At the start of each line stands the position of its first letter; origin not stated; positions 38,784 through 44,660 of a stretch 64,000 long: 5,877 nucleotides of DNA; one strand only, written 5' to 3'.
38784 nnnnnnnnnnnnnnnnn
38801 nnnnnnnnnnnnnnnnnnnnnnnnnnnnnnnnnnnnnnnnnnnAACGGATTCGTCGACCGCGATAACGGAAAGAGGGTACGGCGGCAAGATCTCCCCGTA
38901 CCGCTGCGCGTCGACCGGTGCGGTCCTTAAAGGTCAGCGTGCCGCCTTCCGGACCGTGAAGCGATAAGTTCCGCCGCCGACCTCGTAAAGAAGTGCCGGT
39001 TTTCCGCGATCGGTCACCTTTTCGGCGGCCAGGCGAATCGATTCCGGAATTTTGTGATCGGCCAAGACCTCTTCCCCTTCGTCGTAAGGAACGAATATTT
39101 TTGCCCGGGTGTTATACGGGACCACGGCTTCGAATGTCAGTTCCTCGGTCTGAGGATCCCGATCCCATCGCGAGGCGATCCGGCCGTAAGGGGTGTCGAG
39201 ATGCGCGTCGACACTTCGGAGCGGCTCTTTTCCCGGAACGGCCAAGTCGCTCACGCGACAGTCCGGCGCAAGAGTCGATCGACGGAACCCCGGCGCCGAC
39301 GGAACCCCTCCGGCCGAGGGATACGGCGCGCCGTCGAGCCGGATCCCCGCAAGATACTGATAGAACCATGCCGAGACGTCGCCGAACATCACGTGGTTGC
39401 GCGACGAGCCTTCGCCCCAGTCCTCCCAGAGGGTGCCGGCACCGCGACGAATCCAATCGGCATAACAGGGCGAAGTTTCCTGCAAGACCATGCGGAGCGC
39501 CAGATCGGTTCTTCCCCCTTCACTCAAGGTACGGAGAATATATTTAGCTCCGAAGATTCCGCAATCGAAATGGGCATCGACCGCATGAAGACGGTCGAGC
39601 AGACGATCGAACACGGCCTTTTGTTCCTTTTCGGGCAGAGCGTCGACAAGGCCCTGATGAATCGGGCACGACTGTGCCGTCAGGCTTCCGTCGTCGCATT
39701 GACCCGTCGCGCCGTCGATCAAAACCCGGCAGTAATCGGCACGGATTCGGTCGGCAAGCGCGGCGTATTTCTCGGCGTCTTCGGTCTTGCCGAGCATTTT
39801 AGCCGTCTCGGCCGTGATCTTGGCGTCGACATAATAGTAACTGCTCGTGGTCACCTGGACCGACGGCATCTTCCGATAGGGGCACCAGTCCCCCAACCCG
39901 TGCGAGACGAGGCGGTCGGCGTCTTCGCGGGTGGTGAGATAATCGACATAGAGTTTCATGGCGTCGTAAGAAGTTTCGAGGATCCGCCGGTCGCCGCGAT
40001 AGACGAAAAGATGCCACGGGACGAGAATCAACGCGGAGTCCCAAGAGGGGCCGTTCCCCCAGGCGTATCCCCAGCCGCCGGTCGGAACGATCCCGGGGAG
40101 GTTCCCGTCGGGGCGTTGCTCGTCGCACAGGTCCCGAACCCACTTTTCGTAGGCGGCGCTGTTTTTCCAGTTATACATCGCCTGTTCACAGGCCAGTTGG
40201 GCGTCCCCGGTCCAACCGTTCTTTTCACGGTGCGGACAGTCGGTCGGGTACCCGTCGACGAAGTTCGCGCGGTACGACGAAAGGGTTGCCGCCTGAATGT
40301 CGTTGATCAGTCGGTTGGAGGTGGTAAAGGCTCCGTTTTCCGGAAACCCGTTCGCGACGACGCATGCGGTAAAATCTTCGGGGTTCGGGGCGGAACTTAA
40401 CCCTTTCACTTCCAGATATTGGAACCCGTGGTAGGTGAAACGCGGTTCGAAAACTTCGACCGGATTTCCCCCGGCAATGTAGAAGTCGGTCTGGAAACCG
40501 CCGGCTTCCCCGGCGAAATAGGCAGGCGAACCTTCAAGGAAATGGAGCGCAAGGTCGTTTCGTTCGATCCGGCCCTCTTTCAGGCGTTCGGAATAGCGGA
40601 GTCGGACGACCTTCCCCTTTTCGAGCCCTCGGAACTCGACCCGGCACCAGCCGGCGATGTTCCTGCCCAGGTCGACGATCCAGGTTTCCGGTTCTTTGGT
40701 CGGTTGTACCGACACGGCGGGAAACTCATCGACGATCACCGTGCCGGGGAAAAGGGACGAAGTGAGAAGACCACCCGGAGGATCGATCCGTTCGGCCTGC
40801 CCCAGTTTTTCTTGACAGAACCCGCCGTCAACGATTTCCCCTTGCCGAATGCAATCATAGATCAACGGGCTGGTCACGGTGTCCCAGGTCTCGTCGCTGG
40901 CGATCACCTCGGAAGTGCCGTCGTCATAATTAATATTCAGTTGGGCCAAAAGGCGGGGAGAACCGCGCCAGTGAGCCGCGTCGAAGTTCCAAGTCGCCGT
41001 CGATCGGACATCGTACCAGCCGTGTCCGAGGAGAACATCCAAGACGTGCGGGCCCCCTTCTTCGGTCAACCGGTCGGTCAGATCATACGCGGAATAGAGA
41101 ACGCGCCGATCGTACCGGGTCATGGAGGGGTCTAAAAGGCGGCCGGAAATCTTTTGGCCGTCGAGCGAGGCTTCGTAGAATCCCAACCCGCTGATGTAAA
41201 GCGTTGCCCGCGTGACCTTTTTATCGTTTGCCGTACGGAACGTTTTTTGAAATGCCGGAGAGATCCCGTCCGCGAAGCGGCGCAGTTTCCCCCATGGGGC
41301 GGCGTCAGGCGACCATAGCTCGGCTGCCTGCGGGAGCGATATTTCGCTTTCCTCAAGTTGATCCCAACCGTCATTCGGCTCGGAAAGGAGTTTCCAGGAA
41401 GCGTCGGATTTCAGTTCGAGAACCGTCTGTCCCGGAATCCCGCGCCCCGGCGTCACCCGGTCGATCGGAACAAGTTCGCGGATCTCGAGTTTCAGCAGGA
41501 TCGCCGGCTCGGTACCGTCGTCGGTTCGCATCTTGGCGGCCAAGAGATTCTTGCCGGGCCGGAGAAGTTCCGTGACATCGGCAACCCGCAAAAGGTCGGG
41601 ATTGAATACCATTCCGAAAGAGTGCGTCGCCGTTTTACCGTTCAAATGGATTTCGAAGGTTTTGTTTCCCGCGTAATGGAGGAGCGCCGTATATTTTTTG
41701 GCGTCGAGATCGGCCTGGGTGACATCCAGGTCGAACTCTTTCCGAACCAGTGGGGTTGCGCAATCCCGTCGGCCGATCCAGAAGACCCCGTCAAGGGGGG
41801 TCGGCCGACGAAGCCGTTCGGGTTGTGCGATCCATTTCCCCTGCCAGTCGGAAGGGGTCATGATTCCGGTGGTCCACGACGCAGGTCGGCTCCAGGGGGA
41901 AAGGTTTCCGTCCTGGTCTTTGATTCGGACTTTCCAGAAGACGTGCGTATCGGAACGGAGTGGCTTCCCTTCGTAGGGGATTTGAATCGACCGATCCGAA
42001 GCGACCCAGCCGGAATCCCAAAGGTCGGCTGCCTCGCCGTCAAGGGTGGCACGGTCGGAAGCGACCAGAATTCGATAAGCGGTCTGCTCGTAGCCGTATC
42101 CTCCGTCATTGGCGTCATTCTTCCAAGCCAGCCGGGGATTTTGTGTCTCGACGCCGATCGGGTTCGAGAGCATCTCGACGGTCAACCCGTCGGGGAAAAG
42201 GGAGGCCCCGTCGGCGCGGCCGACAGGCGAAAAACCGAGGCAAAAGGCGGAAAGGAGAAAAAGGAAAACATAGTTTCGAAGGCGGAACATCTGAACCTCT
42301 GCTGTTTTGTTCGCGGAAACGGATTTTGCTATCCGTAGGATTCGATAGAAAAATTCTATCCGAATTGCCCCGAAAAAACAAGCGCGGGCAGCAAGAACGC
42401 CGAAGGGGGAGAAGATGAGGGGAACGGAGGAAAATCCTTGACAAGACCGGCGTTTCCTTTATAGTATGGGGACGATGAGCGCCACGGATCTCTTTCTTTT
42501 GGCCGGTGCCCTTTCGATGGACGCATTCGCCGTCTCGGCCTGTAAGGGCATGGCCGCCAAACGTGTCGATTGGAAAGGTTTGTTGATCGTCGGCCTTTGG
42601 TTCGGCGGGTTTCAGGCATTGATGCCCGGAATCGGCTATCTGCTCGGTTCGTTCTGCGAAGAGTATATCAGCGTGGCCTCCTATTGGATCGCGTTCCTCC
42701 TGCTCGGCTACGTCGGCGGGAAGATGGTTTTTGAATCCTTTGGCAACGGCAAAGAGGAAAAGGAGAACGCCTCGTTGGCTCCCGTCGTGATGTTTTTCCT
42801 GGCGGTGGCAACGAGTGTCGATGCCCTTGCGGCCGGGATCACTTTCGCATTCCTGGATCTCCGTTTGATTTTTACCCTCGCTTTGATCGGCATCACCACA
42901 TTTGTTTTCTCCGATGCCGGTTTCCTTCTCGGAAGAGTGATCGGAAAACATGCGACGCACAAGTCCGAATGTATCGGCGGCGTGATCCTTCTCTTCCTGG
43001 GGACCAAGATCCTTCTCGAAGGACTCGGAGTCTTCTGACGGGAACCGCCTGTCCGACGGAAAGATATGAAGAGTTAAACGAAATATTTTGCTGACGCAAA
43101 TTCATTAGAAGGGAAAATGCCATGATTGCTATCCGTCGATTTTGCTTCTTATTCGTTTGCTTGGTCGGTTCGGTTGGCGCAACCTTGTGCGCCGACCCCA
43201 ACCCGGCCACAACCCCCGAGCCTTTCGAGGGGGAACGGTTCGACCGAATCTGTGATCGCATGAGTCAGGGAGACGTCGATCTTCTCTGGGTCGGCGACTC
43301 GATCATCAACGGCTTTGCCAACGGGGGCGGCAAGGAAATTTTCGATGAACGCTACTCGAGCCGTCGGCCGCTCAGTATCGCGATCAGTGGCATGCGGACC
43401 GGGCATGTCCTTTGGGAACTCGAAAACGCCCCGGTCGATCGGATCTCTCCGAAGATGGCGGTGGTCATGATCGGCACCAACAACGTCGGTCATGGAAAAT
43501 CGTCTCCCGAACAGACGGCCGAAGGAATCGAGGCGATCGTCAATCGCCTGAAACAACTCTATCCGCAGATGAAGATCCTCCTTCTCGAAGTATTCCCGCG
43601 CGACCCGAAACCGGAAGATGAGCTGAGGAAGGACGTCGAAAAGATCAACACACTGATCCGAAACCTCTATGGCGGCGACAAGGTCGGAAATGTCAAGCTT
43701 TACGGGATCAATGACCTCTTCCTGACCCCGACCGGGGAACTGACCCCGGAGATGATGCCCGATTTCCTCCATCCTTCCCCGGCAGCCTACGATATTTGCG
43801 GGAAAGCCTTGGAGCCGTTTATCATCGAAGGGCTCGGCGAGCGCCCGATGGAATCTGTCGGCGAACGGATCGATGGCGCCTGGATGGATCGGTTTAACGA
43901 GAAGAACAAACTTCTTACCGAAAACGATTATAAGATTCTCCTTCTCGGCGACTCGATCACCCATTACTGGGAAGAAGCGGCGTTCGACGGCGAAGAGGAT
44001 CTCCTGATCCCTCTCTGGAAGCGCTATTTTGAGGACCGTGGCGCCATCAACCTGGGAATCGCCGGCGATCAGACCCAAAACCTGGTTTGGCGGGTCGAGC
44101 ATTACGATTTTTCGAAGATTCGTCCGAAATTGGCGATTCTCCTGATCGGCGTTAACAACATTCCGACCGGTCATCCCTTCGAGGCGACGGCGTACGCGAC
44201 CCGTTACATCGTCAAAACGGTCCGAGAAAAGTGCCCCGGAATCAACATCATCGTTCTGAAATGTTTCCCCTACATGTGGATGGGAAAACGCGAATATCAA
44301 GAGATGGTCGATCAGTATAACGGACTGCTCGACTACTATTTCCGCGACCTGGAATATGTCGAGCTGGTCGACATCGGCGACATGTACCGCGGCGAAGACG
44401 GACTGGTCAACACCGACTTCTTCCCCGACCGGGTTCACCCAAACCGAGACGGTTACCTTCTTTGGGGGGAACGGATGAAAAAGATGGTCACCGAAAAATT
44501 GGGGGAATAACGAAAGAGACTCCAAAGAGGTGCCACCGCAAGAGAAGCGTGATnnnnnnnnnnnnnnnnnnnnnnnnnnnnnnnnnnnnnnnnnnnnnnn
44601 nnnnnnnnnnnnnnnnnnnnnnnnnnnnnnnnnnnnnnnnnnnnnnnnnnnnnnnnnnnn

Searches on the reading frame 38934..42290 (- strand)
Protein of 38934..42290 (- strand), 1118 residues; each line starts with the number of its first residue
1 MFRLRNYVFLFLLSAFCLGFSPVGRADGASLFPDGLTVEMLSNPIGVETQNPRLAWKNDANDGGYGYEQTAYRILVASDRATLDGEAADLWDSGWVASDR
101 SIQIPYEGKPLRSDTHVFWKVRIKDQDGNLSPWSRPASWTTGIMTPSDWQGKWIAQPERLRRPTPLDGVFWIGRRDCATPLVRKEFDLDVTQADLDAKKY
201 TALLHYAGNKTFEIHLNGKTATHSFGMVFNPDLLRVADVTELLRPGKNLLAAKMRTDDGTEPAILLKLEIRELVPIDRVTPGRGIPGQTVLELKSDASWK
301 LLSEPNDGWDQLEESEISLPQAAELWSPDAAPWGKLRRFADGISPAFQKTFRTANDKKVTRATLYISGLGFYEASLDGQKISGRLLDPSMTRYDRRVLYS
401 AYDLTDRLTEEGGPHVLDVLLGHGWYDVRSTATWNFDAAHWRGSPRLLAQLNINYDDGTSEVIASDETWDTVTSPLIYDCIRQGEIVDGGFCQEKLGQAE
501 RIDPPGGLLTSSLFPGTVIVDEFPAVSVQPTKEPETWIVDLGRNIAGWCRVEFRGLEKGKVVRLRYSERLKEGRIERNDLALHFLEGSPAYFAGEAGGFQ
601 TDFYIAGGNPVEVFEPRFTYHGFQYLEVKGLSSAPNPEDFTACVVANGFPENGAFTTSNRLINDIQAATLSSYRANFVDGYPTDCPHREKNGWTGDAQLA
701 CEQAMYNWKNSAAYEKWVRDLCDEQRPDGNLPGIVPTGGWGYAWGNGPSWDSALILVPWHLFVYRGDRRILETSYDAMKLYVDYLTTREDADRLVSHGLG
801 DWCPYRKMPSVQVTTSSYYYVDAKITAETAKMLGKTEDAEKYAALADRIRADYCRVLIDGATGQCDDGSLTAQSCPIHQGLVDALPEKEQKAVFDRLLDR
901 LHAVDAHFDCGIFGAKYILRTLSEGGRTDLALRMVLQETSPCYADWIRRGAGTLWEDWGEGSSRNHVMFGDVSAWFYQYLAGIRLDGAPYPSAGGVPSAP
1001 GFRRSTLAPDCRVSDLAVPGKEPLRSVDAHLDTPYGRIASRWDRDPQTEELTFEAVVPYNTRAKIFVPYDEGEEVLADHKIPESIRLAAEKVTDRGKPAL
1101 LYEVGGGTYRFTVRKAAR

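Call 49: search_protein_families(library=pfam, proteins=[window:38934-42290:-], max_evalue=0.00001)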
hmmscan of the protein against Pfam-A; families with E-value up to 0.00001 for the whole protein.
window:38934-42290:- (1118 aa): 6 families
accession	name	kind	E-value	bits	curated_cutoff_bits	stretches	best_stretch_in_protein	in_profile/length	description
PF17389.8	Bac_rhamnosid6H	-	7.3e-88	295.5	24.5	1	651-979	2-338/339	Bacterial alpha-L-rhamnosidase 6 hairpin glycosidase domain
PF08531.16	Bac_rhamnosid_N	-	5.2e-38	131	25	1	357-489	1-130/172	Alpha-L-rhamnosidase N-terminal domain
PF25788.1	Ig_Rha78A_N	-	1.4e-33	115.7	27.4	1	34-144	2-104/105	Rha78A-like, N-terminal immunoglobulin domain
PF05592.18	Bac_rhamnosid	-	1.6e-23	83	22.2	1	532-645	3-101/102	Bacterial alpha-L-rhamnosidase concanavalin-like domain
PF17390.7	Bac_rhamnosid_C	-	2.1e-12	47.1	22.1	1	997-1079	4-75/78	Bacterial alpha-L-rhamnosidase C-terminal domain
PF22422.2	MGH1-like_GH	-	2.7e-06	27.7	27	1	716-869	96-229/356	Mannosylglycerate hydrolase MGH1-like glycoside hydrolase domain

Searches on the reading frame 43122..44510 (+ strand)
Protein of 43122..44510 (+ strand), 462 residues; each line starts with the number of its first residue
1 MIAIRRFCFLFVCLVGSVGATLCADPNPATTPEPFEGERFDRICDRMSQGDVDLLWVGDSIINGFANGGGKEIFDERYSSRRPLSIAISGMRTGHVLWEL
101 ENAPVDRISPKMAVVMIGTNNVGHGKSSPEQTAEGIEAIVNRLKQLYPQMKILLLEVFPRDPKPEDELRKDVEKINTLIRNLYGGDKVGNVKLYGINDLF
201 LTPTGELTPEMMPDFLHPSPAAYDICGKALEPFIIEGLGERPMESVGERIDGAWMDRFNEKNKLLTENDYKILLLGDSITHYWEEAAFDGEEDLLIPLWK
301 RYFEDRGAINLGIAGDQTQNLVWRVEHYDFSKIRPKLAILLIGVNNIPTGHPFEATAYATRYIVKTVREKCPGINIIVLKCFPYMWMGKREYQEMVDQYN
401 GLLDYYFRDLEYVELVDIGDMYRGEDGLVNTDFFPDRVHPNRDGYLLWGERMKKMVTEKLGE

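Call 49: search_protein_families(library=pfam, proteins=[window:43122-44510:+], max_evalue=0.00001)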
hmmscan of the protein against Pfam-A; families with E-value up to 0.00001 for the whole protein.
window:43122-44510:+ (462 aa): 2 families
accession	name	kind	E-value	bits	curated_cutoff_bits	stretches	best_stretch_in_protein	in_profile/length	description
PF13472.12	Lipase_GDSL_2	-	5.5e-50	170.8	32.9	2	275-445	2-176/178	GDSL-like Lipase/Acylhydrolase family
PF00657.28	Lipase_GDSL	-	1.7e-23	84.4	23.6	2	272-451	1-207/208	GDSL-like Lipase/Acylhydrolase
